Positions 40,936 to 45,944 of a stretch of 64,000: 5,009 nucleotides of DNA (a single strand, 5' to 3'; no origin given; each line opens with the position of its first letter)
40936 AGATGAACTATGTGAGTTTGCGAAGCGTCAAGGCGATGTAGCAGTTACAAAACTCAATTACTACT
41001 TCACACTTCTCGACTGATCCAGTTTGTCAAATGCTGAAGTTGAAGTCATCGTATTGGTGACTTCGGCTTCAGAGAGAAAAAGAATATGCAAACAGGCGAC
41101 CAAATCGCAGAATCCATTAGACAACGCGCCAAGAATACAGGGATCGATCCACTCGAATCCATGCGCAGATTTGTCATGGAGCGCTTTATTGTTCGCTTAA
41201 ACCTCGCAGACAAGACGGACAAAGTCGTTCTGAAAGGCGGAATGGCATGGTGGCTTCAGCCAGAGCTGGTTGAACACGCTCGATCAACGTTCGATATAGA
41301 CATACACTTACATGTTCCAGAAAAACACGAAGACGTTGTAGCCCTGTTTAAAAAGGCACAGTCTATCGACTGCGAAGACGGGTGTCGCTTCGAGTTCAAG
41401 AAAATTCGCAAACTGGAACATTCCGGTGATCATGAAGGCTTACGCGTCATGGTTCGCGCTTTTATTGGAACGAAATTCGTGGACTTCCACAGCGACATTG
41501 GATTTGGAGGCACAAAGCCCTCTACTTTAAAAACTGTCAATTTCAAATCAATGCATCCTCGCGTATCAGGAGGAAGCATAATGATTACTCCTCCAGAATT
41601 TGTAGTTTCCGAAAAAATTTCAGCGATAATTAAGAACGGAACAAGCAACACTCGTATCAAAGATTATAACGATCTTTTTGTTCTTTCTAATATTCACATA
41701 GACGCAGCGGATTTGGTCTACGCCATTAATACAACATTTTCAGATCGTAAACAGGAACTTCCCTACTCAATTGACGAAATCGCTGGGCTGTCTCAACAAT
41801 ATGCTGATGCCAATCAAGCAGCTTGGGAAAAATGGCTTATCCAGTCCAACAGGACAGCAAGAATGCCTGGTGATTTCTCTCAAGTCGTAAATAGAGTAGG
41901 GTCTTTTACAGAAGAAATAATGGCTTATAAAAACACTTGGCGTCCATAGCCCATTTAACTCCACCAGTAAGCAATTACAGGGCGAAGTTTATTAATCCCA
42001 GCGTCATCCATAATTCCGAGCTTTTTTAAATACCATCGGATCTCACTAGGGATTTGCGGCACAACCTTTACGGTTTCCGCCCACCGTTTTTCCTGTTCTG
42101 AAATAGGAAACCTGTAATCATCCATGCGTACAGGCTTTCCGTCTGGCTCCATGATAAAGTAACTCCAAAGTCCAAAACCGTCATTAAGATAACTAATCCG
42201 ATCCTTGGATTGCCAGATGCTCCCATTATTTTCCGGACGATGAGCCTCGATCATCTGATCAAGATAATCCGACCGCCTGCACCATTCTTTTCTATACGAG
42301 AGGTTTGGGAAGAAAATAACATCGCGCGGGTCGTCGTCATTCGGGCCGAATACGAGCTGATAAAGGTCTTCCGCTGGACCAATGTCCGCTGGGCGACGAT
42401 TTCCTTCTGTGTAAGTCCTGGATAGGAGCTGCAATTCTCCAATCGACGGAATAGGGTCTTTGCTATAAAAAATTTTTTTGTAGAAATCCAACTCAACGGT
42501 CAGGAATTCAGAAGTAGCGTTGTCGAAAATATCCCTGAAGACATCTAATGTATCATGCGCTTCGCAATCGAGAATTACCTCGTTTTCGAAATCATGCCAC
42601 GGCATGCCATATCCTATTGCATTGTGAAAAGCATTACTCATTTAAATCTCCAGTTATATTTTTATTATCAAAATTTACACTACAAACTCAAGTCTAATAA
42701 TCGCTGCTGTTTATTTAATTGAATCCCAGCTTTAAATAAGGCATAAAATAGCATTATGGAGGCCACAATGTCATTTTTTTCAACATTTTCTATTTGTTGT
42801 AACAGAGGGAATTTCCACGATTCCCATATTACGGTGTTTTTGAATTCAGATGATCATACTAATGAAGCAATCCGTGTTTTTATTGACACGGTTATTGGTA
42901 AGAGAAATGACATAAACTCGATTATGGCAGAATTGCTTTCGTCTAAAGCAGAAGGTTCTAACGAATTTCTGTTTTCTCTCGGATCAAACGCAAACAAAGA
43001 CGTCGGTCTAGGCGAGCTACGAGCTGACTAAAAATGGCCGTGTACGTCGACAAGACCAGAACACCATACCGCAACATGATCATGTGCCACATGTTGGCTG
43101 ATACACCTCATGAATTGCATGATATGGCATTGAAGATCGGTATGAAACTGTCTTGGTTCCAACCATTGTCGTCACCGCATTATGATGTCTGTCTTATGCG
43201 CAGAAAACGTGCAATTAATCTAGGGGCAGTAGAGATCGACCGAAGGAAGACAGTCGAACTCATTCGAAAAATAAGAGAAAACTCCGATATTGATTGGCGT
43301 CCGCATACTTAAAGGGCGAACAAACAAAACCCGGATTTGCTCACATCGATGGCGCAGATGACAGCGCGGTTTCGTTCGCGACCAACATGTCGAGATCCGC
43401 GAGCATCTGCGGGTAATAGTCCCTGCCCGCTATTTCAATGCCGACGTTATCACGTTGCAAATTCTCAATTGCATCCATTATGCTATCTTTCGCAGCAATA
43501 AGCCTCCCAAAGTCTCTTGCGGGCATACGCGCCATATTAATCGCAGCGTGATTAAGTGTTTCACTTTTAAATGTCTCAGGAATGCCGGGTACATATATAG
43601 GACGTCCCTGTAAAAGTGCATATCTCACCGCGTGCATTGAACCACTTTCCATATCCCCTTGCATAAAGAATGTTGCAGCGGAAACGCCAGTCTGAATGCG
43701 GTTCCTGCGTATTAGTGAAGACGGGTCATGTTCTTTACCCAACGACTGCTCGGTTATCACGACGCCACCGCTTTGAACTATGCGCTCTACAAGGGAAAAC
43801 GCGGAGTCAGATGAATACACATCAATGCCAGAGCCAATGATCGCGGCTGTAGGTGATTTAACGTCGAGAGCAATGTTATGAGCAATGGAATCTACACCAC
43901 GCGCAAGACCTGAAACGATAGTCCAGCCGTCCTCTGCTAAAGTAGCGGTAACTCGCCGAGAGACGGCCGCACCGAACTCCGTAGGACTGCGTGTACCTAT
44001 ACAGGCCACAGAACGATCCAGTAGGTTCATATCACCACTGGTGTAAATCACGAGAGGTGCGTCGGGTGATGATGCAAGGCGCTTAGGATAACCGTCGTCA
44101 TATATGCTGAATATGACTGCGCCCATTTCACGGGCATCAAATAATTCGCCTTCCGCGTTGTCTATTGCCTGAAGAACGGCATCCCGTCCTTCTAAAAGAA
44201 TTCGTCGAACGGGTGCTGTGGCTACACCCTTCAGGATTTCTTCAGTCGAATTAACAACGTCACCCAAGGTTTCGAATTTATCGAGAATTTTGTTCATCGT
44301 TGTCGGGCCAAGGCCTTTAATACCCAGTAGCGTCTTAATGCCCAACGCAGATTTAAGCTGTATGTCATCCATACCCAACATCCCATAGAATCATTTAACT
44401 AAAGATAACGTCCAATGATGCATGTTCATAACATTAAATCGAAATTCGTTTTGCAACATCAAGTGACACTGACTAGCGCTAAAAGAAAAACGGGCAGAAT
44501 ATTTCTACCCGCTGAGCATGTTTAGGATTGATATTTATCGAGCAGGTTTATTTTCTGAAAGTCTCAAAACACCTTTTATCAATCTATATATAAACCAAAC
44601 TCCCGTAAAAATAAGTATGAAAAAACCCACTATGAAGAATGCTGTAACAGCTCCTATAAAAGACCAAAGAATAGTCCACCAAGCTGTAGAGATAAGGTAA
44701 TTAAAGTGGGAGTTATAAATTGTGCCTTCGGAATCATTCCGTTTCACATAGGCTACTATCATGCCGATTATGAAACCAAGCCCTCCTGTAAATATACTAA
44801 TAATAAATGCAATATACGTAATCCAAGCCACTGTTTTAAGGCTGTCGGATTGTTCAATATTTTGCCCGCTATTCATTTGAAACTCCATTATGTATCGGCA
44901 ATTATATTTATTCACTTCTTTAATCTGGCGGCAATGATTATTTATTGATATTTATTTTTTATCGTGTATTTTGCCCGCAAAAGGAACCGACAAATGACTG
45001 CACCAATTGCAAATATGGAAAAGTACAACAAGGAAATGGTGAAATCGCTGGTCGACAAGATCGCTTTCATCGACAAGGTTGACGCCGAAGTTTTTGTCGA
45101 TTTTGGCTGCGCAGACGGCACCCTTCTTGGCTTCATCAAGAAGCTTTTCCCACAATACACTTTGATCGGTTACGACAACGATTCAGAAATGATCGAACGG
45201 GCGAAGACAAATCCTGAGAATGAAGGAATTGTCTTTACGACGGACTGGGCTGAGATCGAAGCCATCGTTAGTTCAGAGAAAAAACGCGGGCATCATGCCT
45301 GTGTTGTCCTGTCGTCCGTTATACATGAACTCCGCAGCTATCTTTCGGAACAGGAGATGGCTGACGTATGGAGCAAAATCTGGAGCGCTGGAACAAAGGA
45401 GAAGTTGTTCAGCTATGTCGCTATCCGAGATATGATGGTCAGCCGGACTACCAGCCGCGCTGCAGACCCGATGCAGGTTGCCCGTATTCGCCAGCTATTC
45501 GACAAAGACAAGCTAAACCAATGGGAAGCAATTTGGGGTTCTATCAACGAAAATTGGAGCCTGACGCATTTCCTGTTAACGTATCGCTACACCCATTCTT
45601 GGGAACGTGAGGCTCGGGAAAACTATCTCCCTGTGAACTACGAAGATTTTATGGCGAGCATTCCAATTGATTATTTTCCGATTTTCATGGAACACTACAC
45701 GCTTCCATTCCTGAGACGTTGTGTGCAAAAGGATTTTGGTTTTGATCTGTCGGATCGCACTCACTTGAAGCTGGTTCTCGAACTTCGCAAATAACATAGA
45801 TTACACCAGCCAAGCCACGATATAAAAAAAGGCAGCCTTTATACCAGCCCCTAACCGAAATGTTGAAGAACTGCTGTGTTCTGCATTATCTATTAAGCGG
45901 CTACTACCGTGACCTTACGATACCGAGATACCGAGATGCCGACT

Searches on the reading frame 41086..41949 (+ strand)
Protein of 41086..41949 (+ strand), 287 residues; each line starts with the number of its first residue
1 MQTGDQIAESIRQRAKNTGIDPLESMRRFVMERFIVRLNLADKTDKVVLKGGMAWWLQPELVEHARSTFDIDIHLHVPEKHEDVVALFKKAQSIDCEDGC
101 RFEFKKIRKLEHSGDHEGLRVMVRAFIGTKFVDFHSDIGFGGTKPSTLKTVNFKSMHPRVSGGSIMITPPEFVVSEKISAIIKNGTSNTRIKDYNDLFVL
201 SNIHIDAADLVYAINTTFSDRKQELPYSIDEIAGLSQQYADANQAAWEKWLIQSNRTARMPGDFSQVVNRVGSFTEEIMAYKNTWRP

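Call 47: search_protein_families(library=pfam, proteins=[window:41086-41949:+], max_evalue=0.01)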
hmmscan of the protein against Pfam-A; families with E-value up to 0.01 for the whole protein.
window:41086-41949:+ (287 aa): 1 family
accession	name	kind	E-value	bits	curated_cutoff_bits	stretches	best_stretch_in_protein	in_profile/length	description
PF08843.17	AbiEii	-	6e-19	69.4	22.5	1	33-252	1-221/238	Nucleotidyl transferase AbiEii toxin, Type IV TA system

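Call 104: search_solved_structures(query=window:41086-41949:+, max_evalue=0.1)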
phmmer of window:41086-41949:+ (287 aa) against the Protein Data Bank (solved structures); distinct sequences matched with E-value up to 0.1: 1.
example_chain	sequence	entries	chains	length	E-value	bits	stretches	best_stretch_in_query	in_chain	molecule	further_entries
9hlo_B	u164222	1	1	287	2.2e-15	59.9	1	13-244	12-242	Abortive infection protein AbiGII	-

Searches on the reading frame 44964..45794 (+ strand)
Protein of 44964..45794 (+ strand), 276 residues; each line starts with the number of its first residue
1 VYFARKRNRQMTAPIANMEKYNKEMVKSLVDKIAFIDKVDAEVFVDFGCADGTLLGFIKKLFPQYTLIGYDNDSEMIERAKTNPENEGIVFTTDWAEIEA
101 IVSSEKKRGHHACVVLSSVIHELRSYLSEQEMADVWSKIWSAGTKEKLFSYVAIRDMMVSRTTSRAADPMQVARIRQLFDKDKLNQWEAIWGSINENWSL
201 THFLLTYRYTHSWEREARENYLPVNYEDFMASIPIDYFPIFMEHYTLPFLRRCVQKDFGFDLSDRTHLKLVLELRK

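Call 47: search_protein_families(library=pfam, proteins=[window:44964-45794:+], max_evalue=0.01)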
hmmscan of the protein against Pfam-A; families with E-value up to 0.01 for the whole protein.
window:44964-45794:+ (276 aa): 5 families
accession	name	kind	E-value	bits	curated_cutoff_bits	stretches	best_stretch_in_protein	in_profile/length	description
PF13847.12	Methyltransf_31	-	8.9e-07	29.1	27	1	40-120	3-84/145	Methyltransferase domain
PF08242.18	Methyltransf_12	-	1.3e-06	29.5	30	1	45-139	1-88/98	Methyltransferase domain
PF13649.12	Methyltransf_25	-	2.2e-06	28.7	27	1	45-123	2-77/97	Methyltransferase domain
PF13489.12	Methyltransf_23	-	3.5e-05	24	27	1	22-127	5-98/164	Methyltransferase domain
PF08241.18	Methyltransf_11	-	0.0088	17.1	21.2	0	45-91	1-44/95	Methyltransferase domain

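Call 103: search_solved_structures(query=window:44964-45794:+, max_evalue=0.01)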
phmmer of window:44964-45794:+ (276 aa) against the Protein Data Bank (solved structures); distinct sequences matched with E-value up to 0.01: 0.
